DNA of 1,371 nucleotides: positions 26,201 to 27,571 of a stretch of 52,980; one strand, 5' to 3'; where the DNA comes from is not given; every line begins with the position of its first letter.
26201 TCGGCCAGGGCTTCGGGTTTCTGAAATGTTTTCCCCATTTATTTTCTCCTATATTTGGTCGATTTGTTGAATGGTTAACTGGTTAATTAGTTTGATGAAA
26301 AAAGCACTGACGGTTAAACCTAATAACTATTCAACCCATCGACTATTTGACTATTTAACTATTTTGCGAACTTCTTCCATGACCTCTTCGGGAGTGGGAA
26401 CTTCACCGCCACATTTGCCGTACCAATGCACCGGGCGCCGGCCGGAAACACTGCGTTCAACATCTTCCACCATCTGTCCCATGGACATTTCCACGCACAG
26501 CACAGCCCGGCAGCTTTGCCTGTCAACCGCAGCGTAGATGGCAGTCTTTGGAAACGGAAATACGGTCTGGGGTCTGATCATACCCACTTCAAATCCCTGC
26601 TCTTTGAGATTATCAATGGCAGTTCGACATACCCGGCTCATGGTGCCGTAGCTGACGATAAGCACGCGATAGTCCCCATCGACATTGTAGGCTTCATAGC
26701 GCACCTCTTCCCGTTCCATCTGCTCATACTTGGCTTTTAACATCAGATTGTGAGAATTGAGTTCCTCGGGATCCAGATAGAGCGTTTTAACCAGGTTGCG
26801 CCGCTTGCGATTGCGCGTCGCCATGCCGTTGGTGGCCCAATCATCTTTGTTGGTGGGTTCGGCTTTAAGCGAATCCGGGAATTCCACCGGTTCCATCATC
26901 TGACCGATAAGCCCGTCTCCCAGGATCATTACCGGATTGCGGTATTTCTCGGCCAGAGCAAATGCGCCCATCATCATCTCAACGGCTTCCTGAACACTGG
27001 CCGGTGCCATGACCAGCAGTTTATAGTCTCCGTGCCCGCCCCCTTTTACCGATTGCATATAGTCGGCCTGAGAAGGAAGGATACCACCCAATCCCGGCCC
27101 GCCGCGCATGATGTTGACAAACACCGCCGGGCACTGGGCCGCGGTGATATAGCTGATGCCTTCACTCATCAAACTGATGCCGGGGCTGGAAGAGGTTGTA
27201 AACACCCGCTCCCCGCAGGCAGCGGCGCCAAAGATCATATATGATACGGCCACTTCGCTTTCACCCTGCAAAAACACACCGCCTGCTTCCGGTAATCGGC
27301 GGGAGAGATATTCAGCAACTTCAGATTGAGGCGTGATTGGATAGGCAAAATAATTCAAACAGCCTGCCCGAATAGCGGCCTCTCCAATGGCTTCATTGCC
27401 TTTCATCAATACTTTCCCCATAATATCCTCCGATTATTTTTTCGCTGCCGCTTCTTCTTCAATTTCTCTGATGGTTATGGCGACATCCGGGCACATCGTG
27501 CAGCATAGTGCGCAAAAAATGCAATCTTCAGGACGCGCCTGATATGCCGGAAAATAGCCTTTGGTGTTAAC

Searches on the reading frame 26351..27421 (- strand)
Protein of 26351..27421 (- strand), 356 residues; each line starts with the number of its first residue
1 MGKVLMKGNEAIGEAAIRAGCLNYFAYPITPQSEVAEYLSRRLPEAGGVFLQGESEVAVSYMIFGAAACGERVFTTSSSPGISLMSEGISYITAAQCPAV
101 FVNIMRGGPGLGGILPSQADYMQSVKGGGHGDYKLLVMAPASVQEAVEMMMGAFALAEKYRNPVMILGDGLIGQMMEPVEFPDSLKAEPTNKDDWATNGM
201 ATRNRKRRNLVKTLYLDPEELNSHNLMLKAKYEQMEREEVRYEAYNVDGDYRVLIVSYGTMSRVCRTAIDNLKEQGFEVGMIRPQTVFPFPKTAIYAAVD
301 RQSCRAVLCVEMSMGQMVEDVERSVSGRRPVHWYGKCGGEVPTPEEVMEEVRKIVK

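Call 15: search_protein_families(library=ncbifam, proteins=[window:26351-27421:-])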
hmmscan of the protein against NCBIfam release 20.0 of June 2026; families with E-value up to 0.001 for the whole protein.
window:26351-27421:- (356 aa): 13 families
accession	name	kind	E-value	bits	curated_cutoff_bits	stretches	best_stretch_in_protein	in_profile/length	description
NF005507.0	PRK07119.1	subfamily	7.2e-154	511.8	399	1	2-355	3-349/352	3-methyl-2-oxobutanoate dehydrogenase subunit VorB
NF006412.0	PRK08659.1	equivalog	6.9e-90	302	411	2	3-193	5-195/378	2-oxoacid:acceptor oxidoreductase subunit alpha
TIGR03710.1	OAFO_sf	subfamily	3.8e-67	227.1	482.75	2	3-197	193-388/561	2-oxoacid:acceptor oxidoreductase subunit alpha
NF007206.0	PRK09627.1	equivalog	1e-65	222.1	579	2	3-185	3-185/375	2-oxoglutarate synthase subunit alpha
NF041170.1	Oxoac_fdxalpha_Archa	equivalog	2.2e-39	135.4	800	1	4-356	236-624/636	2-oxoacid:ferredoxin oxidoreductase subunit alpha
NF040682.1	PorA_Arch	equivalog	1.6e-27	96.4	550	2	4-184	4-183/387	pyruvate synthase subunit PorA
NF006233.0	PRK08367.1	equivalog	1.3e-19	70.4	625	2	3-184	4-184/394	pyruvate ferredoxin oxidoreductase subunit alpha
TIGR03336.1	IOR_alpha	equivalog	2e-19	69.4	650.9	1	3-350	2-326/595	indolepyruvate ferredoxin oxidoreductase subunit alpha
NF045764.1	PhenlGlyoxDHPadG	equivalog_domain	2.7e-19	69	700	2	4-170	3-167/398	NADH-dependent phenylglyoxylate dehydrogenase subunit alpha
NF006232.0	PRK08366.1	equivalog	8.5e-19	67.4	646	1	4-172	8-172/394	2-ketoisovalerate ferredoxin oxidoreductase subunit alpha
NF007201.0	PRK09622.1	equivalog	2e-17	63.2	590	2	7-172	14-177/405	2-oxoacid:ferredoxin oxidoreductase subunit alpha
NF045791.1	OxalOxredalpha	equivalog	8.4e-11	41.5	500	1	19-99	20-102/395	oxalate oxidoreductase subunit alpha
TIGR02176.1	pyruv_ox_red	equivalog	0.00016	19.7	911.35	0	238-300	252-314/1167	pyruvate:ferredoxin (flavodoxin) oxidoreductase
